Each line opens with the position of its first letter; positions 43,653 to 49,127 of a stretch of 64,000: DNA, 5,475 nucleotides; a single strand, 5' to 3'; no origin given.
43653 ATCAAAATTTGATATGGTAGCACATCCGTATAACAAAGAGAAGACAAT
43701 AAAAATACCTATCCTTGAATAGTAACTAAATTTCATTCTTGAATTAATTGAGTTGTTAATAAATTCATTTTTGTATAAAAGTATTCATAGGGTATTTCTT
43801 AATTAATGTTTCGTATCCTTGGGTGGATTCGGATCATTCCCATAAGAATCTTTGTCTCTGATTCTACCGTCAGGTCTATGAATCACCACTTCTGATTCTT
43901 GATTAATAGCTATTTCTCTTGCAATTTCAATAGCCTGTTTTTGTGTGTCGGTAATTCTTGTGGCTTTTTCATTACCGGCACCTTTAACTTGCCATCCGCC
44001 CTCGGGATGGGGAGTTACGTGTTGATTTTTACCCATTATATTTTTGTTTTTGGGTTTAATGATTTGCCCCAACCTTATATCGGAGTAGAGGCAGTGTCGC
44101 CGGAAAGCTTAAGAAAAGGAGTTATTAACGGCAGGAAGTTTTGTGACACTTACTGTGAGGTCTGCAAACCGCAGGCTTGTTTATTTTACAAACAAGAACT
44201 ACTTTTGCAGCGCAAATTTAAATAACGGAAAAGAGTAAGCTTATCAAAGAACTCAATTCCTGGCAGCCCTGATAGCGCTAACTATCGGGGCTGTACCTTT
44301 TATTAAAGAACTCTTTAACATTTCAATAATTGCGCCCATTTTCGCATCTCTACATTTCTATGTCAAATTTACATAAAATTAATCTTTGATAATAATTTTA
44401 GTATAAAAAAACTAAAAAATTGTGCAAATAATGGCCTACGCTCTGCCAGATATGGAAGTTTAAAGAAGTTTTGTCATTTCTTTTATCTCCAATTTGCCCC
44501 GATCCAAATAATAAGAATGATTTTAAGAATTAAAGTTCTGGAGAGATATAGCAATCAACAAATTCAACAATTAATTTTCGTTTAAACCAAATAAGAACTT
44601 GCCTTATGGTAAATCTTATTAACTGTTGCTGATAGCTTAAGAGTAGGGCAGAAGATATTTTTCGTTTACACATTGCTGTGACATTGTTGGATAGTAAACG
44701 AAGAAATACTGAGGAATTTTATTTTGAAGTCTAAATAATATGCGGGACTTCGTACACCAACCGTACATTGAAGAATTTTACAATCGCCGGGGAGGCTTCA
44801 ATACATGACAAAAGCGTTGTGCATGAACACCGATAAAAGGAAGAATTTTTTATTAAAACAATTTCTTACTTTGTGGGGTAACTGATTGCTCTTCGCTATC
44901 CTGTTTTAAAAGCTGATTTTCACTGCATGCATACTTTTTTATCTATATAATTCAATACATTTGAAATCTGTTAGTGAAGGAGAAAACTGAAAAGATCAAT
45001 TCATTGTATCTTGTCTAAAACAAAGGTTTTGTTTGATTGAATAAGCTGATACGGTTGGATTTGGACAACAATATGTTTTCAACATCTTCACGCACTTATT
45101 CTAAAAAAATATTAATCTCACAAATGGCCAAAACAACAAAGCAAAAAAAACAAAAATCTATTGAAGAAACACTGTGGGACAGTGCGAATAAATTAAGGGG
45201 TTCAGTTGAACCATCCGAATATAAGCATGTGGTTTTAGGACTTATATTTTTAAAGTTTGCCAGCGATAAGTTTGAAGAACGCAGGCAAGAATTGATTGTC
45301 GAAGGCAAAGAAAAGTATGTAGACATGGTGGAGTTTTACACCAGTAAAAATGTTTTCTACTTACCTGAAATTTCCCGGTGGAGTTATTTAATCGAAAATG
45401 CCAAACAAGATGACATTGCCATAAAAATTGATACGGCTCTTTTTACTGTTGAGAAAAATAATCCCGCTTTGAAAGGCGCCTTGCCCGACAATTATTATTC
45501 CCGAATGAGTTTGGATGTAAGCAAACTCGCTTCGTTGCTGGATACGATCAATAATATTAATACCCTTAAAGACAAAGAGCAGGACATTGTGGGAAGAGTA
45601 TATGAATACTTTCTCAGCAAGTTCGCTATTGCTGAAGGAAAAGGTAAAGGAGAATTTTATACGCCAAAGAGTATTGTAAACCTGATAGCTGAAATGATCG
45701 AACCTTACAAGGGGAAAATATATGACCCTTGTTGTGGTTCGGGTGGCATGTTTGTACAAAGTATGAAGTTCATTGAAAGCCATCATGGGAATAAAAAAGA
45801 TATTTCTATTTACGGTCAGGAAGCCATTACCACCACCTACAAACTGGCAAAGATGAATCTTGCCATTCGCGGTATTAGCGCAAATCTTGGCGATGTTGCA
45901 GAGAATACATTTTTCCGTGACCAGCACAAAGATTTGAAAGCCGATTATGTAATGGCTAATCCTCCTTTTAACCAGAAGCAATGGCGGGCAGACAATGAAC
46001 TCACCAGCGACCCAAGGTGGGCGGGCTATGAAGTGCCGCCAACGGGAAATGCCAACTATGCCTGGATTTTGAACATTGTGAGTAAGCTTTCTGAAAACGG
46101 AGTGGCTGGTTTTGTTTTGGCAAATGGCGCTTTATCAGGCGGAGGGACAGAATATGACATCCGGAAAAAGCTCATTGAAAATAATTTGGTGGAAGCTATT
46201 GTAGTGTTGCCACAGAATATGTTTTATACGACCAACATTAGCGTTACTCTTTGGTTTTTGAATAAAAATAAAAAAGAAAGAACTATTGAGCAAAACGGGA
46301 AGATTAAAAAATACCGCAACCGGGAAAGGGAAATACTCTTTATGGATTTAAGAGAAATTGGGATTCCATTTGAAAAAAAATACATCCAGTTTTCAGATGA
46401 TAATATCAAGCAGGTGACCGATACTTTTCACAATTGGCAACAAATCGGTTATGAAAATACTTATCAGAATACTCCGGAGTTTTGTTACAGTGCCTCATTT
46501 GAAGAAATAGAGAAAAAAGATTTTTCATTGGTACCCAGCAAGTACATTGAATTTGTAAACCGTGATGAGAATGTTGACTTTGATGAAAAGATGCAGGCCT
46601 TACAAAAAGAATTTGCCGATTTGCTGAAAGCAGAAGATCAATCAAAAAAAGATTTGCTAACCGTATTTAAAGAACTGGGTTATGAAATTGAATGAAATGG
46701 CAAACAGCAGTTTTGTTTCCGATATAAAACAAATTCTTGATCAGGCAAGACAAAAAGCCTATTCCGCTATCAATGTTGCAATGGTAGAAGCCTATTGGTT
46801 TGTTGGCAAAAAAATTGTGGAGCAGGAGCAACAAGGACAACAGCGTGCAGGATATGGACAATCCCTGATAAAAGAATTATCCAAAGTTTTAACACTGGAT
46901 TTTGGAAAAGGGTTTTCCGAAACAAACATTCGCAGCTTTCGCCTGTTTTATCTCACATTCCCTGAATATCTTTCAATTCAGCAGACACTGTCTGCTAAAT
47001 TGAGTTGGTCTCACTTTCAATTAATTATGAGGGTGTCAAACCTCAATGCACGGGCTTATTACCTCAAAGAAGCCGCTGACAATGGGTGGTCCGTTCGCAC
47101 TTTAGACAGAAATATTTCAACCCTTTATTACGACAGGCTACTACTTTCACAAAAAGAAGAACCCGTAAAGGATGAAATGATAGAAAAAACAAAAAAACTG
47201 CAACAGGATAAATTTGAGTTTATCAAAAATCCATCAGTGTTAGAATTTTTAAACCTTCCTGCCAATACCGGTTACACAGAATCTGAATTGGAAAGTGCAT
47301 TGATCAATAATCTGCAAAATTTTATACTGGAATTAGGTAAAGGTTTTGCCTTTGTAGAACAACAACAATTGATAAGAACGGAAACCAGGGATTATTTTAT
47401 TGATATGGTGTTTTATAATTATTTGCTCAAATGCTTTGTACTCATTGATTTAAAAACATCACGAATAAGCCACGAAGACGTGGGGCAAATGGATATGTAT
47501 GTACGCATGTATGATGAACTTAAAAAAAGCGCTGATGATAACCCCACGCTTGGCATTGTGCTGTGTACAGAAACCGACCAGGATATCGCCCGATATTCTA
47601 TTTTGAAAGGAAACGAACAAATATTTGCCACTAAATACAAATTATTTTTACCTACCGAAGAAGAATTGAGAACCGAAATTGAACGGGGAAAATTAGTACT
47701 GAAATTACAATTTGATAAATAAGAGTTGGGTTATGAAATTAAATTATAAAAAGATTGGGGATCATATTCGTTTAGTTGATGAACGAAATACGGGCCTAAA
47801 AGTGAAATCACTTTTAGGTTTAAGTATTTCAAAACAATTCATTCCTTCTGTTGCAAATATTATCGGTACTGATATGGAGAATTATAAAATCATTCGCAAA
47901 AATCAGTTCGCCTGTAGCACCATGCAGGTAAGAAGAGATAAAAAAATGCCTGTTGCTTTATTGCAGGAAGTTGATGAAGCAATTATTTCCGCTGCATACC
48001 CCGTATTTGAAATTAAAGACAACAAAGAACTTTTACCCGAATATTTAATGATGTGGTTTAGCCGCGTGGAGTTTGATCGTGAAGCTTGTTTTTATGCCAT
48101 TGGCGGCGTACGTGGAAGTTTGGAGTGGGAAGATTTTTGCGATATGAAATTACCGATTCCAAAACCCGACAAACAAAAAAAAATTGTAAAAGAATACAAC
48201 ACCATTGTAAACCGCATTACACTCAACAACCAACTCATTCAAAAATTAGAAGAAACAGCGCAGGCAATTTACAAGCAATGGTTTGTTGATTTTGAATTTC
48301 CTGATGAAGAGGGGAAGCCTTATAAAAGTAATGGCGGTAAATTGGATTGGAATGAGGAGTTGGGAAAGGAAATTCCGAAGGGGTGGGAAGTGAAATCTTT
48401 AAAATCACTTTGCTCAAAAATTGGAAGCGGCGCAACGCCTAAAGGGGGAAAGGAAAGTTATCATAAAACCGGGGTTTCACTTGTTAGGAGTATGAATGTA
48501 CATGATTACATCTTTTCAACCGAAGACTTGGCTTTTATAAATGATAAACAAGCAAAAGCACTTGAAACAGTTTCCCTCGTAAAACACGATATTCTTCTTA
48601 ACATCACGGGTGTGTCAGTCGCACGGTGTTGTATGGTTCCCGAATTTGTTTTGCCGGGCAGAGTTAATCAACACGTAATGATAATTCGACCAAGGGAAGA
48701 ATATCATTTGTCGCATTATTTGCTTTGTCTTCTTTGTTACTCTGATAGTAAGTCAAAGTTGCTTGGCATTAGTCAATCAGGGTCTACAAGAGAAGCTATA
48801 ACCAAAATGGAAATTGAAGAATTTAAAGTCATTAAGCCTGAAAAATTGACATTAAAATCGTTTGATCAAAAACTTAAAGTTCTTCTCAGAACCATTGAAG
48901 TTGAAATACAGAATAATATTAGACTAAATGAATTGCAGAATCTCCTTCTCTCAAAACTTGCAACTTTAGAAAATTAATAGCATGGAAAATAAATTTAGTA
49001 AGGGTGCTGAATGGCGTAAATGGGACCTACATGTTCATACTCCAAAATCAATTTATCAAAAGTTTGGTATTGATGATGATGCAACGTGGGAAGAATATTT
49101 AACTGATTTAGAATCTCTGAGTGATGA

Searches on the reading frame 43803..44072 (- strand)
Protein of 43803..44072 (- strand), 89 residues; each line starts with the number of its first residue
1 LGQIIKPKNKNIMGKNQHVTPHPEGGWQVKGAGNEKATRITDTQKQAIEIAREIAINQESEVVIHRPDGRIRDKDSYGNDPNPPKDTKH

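Call 3: search_protein_families(library=pfam, proteins=[window:43803-44072:-], max_evalue=0.1)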
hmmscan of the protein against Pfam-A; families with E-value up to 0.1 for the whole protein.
window:43803-44072:- (89 aa): 1 family
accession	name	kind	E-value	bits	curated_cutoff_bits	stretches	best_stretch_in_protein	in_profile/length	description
PF09954.14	DUF2188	-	2.9e-26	91.8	22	1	17-77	1-62/62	Uncharacterized protein conserved in bacteria (DUF2188)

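Call 4: search_protein_families(library=padloc, proteins=[window:43803-44072:-], max_evalue=0.1)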
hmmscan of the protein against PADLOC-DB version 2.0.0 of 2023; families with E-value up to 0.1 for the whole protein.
window:43803-44072:- (89 aa): 2 families
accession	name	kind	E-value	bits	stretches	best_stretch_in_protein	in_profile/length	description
PDLC04941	PDC-S16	-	1.3e-38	129.7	1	13-85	1-74/75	-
PDLC04942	PDC-S16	-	2.3e-38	128.7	1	13-85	1-74/75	-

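Call 6: search_protein_families(library=ncbifam, proteins=[window:43803-44072:-], max_evalue=0.01)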
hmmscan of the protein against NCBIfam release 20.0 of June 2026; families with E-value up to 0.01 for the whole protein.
window:43803-44072:- (89 aa): 0 families

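Call 61: search_protein_families(library=phrogs, proteins=[window:43803-44072:-], max_evalue=0.01)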
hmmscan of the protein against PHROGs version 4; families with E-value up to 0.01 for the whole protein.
window:43803-44072:- (89 aa): 2 families
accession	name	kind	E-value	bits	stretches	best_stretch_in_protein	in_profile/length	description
phrog_3220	-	unknown function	1.5e-33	115.9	1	13-86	1-74/74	-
phrog_22338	-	unknown function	3.5e-13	51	1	13-85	131-206/207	-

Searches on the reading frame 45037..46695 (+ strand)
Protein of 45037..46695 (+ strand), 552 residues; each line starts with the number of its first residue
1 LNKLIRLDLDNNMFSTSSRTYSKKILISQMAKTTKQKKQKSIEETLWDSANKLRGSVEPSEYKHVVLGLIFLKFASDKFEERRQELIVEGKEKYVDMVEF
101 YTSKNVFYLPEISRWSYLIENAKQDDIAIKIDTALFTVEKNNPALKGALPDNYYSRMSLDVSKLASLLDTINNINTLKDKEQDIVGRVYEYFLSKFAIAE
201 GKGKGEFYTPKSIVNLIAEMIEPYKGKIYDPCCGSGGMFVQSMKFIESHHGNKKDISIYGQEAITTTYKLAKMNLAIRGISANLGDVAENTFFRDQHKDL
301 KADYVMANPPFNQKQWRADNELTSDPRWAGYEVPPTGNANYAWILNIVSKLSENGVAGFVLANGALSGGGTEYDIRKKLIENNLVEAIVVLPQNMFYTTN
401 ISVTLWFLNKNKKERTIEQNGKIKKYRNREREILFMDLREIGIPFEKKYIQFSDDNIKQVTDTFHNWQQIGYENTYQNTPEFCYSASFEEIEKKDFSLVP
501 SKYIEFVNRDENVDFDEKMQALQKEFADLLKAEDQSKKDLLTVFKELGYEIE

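Call 28: search_protein_families(library=pfam, proteins=[window:45037-46695:+], max_evalue=0.001)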
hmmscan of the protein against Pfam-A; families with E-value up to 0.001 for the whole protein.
window:45037-46695:+ (552 aa): 4 families
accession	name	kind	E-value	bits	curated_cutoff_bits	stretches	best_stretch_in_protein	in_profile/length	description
PF02384.22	N6_Mtase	-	3.3e-103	345.7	20.4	1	181-508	2-307/311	N-6 DNA Methylase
PF12161.14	HsdM_N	-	1e-22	81.6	24.5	1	42-169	1-133/135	HsdM N-terminal domain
PF07669.17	Eco57I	-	7.3e-05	23.4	25.3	1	288-393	69-168/171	Eco57I restriction-modification methylase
PF05175.20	MTS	-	0.00056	20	23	0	217-315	24-112/170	Methyltransferase small domain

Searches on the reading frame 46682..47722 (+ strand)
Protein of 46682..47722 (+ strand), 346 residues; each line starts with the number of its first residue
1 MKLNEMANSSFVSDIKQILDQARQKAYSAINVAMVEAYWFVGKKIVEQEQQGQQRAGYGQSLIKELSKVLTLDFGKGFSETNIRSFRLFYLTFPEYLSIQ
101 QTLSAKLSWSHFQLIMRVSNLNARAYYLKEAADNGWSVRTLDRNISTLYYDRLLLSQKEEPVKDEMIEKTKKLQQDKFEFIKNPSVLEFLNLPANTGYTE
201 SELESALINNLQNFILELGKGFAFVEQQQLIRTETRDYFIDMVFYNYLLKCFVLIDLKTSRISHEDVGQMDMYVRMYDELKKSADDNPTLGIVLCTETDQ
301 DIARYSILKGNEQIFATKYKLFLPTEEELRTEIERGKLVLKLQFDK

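Call 28: search_protein_families(library=pfam, proteins=[window:46682-47722:+], max_evalue=0.001)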
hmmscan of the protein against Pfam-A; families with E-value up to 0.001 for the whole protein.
window:46682-47722:+ (346 aa): 2 families
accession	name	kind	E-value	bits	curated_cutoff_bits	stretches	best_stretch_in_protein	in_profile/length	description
PF06250.17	YhcG_C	-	7.5e-51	172.5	32.5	1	179-333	2-156/157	YhcG PDDEXK nuclease domain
PF17761.7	DUF1016_N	-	6.7e-45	153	32.8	1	14-152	1-137/137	DUF1016 N-terminal domain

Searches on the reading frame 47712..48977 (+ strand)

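Call 28: search_protein_families(library=pfam, proteins=[window:47712-48977:+], max_evalue=0.001)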
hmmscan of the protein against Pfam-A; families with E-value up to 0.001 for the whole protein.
window:47712-48977:+ (421 aa): 1 family
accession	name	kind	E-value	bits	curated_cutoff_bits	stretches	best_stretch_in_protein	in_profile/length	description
PF01420.25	Methylase_S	-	1.6e-15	58.1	22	2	90-181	80-168/168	Type I restriction modification DNA specificity domain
